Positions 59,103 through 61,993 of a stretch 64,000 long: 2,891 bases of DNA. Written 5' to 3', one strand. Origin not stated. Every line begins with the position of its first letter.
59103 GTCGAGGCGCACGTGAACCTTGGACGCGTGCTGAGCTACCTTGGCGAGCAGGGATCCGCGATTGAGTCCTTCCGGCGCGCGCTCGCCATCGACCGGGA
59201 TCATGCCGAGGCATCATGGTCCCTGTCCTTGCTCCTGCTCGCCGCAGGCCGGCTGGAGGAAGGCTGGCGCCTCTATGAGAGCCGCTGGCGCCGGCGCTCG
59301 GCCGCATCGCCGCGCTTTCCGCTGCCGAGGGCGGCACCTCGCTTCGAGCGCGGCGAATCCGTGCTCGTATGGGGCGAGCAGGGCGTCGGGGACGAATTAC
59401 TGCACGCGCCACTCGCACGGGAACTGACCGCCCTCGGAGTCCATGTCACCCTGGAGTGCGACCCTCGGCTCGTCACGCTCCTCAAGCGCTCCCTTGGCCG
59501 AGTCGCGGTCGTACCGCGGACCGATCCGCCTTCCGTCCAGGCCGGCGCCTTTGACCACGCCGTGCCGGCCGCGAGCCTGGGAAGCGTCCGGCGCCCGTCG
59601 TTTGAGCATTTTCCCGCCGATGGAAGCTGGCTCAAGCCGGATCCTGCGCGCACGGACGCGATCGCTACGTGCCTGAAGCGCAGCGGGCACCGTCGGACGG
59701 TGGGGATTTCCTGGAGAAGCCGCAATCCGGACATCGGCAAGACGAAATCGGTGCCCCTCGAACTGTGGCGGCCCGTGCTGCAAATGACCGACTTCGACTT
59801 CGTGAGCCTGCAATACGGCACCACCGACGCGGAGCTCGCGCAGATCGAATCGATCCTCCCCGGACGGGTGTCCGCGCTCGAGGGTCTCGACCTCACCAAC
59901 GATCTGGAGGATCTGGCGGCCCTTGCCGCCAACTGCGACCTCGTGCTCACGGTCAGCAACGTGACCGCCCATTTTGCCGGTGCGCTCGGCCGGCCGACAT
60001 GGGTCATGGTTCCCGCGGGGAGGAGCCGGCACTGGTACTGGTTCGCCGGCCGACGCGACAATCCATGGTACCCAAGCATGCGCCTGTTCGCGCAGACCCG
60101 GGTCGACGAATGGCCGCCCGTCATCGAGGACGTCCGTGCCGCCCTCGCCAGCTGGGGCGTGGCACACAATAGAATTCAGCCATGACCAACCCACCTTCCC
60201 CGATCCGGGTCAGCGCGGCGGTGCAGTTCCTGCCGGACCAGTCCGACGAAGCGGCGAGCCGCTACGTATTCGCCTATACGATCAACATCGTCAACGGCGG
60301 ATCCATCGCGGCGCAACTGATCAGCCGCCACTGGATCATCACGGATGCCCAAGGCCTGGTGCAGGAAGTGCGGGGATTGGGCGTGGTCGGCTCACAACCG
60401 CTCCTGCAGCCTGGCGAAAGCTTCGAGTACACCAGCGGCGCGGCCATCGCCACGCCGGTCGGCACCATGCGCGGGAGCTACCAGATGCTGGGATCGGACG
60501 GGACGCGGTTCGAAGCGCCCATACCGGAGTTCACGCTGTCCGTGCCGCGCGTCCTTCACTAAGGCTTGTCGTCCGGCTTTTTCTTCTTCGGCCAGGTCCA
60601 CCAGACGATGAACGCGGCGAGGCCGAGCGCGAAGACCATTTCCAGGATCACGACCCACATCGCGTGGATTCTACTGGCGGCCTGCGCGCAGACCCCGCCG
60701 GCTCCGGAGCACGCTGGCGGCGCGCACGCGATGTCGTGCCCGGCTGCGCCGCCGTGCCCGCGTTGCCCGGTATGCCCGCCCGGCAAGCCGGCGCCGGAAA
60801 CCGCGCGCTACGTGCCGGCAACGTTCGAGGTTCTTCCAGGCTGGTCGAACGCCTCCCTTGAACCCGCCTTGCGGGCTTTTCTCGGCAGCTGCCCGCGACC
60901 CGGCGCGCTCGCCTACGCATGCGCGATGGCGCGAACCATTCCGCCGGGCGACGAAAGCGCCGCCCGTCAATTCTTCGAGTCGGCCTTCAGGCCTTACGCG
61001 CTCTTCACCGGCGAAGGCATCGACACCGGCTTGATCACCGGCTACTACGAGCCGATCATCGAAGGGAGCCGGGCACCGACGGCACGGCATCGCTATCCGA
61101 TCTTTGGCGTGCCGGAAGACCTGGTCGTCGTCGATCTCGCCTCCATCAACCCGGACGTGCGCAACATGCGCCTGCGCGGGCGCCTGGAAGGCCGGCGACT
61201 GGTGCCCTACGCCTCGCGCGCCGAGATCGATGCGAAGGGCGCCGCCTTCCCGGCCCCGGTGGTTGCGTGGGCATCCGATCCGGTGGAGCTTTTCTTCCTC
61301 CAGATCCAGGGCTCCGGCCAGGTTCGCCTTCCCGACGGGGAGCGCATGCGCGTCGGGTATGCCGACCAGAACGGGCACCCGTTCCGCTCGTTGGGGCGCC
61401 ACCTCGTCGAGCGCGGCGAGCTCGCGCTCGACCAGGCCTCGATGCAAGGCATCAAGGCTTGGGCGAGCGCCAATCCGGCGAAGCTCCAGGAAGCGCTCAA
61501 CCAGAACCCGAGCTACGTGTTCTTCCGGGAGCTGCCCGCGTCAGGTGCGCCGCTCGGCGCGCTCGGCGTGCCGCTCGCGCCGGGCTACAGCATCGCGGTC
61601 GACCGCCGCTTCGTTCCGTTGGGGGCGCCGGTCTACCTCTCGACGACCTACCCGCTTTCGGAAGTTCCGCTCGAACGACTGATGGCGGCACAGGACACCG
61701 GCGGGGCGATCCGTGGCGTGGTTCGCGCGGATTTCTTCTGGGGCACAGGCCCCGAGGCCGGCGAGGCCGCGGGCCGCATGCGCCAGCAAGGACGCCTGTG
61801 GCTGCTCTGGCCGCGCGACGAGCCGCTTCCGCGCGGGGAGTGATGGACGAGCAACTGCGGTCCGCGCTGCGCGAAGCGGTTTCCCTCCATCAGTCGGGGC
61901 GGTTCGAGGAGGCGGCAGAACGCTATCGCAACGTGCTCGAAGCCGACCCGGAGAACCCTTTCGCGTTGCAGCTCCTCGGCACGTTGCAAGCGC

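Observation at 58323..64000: Two different TPR-glycosyltransferase fusions bracket apaG-mltA in one coupled gene string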

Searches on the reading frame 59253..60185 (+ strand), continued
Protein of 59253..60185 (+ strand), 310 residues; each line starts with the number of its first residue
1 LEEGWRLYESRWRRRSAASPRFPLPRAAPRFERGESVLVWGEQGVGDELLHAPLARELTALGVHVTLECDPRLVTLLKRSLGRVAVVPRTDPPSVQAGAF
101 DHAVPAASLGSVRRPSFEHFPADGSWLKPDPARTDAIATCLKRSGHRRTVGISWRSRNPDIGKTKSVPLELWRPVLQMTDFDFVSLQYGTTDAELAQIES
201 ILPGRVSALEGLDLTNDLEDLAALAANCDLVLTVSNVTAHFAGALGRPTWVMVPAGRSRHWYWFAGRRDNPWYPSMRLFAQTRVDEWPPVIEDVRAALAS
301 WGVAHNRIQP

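Call 62: get_annotated_region(hit=H21, flank=8000)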
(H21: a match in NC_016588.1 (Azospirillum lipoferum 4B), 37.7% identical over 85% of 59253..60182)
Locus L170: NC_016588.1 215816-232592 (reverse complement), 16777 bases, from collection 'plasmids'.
description: Azospirillum lipoferum 4B plasmid AZO_p6, complete sequence
organism: Azospirillum lipoferum 4B (NCBI taxid 862719)
taxonomy: Bacteria; Pseudomonadota; Alphaproteobacteria; Rhodospirillales; Azospirillaceae; Azospirillum; Azospirillum lipoferum; Azospirillum lipoferum 4B
host: -; source: -; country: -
typing (MOB-suite, as given by PLSDB): non-mobilizable; replicon rep_cluster_1806
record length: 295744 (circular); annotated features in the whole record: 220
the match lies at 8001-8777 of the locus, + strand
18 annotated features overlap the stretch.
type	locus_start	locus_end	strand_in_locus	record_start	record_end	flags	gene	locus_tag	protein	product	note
CDS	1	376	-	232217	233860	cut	-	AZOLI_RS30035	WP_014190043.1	PAS domain-containing sensor histidine kinase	-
CDS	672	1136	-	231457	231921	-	infC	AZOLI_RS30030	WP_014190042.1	translation initiation factor IF-3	GO:0006413 - translational initiation [Evidence IEA]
CDS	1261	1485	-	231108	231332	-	-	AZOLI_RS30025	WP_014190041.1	hypothetical protein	-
CDS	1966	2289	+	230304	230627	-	-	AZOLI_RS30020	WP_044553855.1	type II toxin-antitoxin system RelE/ParE family toxin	-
CDS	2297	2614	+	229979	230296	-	-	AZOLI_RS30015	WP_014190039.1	HigA family addiction module antitoxin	-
CDS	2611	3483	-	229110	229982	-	-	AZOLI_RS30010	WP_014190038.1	hypothetical protein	-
CDS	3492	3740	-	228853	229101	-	-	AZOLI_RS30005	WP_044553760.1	HEPN domain-containing protein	-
CDS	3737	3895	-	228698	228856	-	-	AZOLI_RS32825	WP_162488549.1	hypothetical protein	-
CDS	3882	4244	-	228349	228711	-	-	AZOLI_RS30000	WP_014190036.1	nucleotidyltransferase domain-containing protein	-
CDS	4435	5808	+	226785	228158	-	-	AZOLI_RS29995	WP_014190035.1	nucleotide sugar dehydrogenase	-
CDS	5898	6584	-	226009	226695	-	-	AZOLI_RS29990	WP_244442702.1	DUF2076 domain-containing protein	-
CDS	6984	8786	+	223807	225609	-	-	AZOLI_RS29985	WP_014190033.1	tetratricopeptide repeat protein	-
CDS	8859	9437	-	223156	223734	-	-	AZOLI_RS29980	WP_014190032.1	hypothetical protein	-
CDS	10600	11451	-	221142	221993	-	cysD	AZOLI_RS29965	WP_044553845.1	sulfate adenylyltransferase subunit CysD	GO:0000103 - sulfate assimilation [Evidence IEA]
CDS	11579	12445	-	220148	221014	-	-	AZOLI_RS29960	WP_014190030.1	sulfotransferase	-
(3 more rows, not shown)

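Call 63: search_protein_representatives(alignment_id=A1)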
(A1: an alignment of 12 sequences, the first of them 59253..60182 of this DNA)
Query: 12 sequences, 315 profile positions. Proteins with E-value up to 0.001 (for the whole library): 45413; up to 1e-10: 39020; up to 1e-30: 26733. The best 150 are listed.
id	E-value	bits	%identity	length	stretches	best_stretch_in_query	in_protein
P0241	0.0e+00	1230.7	-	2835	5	2-311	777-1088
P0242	0.0e+00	1225.5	-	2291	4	1-313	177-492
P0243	0.0e+00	1191.1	-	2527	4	1-312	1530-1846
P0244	0.0e+00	1185.6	-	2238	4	2-314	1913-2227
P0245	0.0e+00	1147.4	-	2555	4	1-314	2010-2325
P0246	0.0e+00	1141.0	-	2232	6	1-312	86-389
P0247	0.0e+00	1137.5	-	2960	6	1-313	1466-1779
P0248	0.0e+00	1088.7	-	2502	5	1-311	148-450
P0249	0.0e+00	1081.1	-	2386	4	1-311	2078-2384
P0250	0.0e+00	1071.7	-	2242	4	1-310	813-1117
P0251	0.0e+00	1049.0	-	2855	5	4-311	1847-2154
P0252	0.0e+00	1029.0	-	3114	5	3-311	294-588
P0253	0.0e+00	1005.6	-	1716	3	2-312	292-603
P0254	2.6e-289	973.0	-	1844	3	1-313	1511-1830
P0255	1.7e-288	970.4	-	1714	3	2-312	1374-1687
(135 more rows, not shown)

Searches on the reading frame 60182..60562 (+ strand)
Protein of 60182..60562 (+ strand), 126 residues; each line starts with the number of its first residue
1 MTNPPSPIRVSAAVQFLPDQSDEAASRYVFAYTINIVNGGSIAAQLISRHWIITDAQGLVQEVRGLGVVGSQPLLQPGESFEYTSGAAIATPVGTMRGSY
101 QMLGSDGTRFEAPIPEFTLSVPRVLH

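Call 9: search_protein_families(library=pfam, proteins=[window:60182-60562:+], max_evalue=0.01)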
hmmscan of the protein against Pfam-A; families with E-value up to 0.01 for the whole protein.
window:60182-60562:+ (126 aa): 1 family
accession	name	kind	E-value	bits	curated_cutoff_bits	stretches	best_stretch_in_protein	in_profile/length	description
PF04379.20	DUF525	-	1.8e-35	121.5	27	1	19-102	2-85/87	ApaG domain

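Call 10: search_protein_families(library=ncbifam, proteins=[window:60182-60562:+], max_evalue=0.01)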
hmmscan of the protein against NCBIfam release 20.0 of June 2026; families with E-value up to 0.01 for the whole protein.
window:60182-60562:+ (126 aa): 1 family
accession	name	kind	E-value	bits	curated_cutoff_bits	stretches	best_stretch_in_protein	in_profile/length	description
NF003967.1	PRK05461.1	equivalog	9.1e-49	164.5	106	1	7-126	4-123/123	Co2+/Mg2+ efflux protein ApaG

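Call 14: find_encoding_contigs(protein=window:60182-60562:+, flank=10000, max_places=8)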
Protein window:60182-60562:+ (126 aa): 1 contig read that carries it; 1 place shown.
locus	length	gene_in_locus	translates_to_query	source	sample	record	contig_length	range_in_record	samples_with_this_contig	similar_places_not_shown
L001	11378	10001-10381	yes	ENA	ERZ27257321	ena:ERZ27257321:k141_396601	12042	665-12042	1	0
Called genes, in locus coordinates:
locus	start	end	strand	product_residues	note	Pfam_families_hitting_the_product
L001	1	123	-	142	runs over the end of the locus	PF00572:Ribosomal_L13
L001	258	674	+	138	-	PF02566:OsmC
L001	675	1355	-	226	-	-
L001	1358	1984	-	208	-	PF03232:COQ7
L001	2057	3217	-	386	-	PF13609:Porin_4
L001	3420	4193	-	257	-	PF00218:IGPS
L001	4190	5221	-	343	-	PF02885:Glycos_trans_3N, PF00591:Glycos_transf_3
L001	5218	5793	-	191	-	PF00117:GATase, PF07722:Peptidase_C26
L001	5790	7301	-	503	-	PF04715:, PF00425:Chorismate_bind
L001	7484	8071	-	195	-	PF00834:Ribul_P_3_epim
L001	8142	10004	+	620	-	PF03704:BTAD (faint), PF13429:TPR_15 (faint), PF13431:TPR_17 (faint), PF14559:TPR_19 (faint), PF14561:TPR_20 (faint), PF24575:TPR_Slam (faint), PF25060:ARM_TT21_2nd (faint), PF13432:TPR_16 (weak), +12 more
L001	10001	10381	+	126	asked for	PF04379:DUF525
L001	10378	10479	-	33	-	-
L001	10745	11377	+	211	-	?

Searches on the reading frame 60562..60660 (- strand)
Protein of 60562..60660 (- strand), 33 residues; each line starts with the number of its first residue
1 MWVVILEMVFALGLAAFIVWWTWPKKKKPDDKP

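Call 48: search_protein_families(library=ncbifam, proteins=[window:60562-60660:-], max_evalue=10)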
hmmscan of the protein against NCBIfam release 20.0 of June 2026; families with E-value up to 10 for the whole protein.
seq(33 aa): 1 family
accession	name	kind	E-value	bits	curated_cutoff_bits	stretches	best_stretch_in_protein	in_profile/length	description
NF033897.1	GUMAP_C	equivalog_domain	0.05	11.5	200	1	2-28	703-729/733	GUMAP protein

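Call 49: search_protein_families(library=pfam, proteins=[window:60562-60660:-], max_evalue=10)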
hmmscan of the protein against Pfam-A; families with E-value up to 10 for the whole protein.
seq(33 aa): 1 family
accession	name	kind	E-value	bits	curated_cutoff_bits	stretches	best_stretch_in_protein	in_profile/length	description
PF19227.5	Salyut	-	0.13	12.8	27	1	9-29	4-24/51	Salyut domain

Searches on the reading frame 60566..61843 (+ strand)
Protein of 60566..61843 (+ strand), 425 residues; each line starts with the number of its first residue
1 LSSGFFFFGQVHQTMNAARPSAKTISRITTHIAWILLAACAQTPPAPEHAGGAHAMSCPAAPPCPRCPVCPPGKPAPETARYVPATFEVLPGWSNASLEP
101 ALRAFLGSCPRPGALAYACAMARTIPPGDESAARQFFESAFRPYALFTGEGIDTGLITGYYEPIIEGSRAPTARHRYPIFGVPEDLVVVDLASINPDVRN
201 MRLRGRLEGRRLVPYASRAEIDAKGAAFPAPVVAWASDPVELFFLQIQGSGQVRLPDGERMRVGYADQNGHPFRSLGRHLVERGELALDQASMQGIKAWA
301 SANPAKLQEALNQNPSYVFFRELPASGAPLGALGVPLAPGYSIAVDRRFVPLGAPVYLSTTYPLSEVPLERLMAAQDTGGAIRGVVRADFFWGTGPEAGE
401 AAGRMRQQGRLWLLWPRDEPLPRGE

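Call 9: search_protein_families(library=pfam, proteins=[window:60566-61843:+], max_evalue=0.01)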
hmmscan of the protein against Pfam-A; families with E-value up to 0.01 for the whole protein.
window:60566-61843:+ (425 aa): 2 families
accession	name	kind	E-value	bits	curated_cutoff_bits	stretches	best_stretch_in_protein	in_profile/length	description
PF03562.22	MltA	-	7.2e-63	211.9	24.3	1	156-321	1-163/163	MltA specific insert domain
PF06725.17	3D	-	1e-23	83.7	23.8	1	342-414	2-71/72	3D domain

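Call 10: search_protein_families(library=ncbifam, proteins=[window:60566-61843:+], max_evalue=0.01)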
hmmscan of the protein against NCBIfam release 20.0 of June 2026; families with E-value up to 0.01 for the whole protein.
window:60566-61843:+ (425 aa): 1 family
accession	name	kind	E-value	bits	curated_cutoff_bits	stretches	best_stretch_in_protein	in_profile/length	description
NF008366.0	PRK11162.1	equivalog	4.2e-47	160.9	242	1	153-415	114-355/366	murein transglycosylase A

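Call 15: find_related_loci(query=window:60566-61840:+, collection=genome_contigs, flank=10000)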
Query window:60566-61840:+ (425 aa) in genome_contigs; peptide patterns used: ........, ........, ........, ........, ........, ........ (x = any residue, [..] = any of these).
600 stretches matched a pattern (row limit reached: there are more); 570 encode a relative of the query (tblastn E <= 1e-3); the best 80 are kept; 80 distinct loci.
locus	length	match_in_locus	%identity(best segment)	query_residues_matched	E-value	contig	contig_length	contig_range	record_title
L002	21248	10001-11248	79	7-425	0e+0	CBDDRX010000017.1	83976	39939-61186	uncultured bacterium isolate s9_12 genome assembly, contig: s9_12.fak141_2266383, whole genome shotgun sequence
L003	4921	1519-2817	68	7-425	0e+0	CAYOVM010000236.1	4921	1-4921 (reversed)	MAG TPA_asm: uncultured Enterobacteriaceae bacterium isolate SRP150892_co2_9 genome assembly, contig: NODE_29351_length_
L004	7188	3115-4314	67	5-425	5e-170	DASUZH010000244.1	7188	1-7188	MAG TPA_asm: Burkholderiales bacterium isolate SMAG_U1917 k141_1211562, whole genome shotgun sequence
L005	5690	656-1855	62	5-419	3e-169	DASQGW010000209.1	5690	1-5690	MAG TPA_asm: Burkholderiales bacterium isolate SMAG_U11817 k141_403953, whole genome shotgun sequence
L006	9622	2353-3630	63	3-423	1e-163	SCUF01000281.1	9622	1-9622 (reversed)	MAG: Betaproteobacteria bacterium isolate FW602_bin.24 FW602_bin.24-71470, whole genome shotgun sequence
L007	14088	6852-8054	67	2-422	1e-174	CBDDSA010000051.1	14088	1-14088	uncultured bacterium isolate s14_89 genome assembly, contig: k141_10042, whole genome shotgun sequence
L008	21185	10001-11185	64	8-424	2e-162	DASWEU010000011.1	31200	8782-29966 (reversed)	MAG TPA_asm: Burkholderiales bacterium isolate SMAG_U2770 k141_1336144, whole genome shotgun sequence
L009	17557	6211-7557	57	1-425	3e-161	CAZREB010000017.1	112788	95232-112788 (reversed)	MAG TPA_asm: uncultured Bordetella sp. isolate binchicken_co199_16 genome assembly, contig: NODE_236_length_112788_cov_1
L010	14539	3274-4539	62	7-422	2e-160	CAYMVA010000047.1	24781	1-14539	MAG TPA_asm: uncultured Enterobacteriaceae bacterium isolate binchicken_co165_281 genome assembly, contig: k141_597750,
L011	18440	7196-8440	64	5-423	4e-160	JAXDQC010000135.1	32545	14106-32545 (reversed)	MAG: Betaproteobacteria bacterium isolate BP_726 scaffold_661866, whole genome shotgun sequence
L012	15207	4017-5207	63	2-422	3e-158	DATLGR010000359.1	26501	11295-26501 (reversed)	MAG TPA_asm: Burkholderiales bacterium isolate SMAG_U13619 k141_25934, whole genome shotgun sequence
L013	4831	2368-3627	61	9-423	3e-161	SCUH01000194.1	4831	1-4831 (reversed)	MAG: Betaproteobacteria bacterium isolate FW602_bin.30 FW602_bin.30-71591, whole genome shotgun sequence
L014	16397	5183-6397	64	9-425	7e-157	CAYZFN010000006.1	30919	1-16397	MAG TPA_asm: uncultured Enterobacteriaceae bacterium isolate binchicken_co279_116 genome assembly, contig: k141_2654, wh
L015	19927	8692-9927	58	2-423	7e-155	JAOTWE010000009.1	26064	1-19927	MAG: Betaproteobacteria bacterium isolate 13_May_SF_Bin7 13_May_SF_Bin7_scaffold_1177_c1, whole genome shotgun sequence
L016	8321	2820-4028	63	3-422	2e-154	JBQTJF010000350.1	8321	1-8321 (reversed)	MAG: Betaproteobacteria bacterium isolate SAR238 c_000000412969, whole genome shotgun sequence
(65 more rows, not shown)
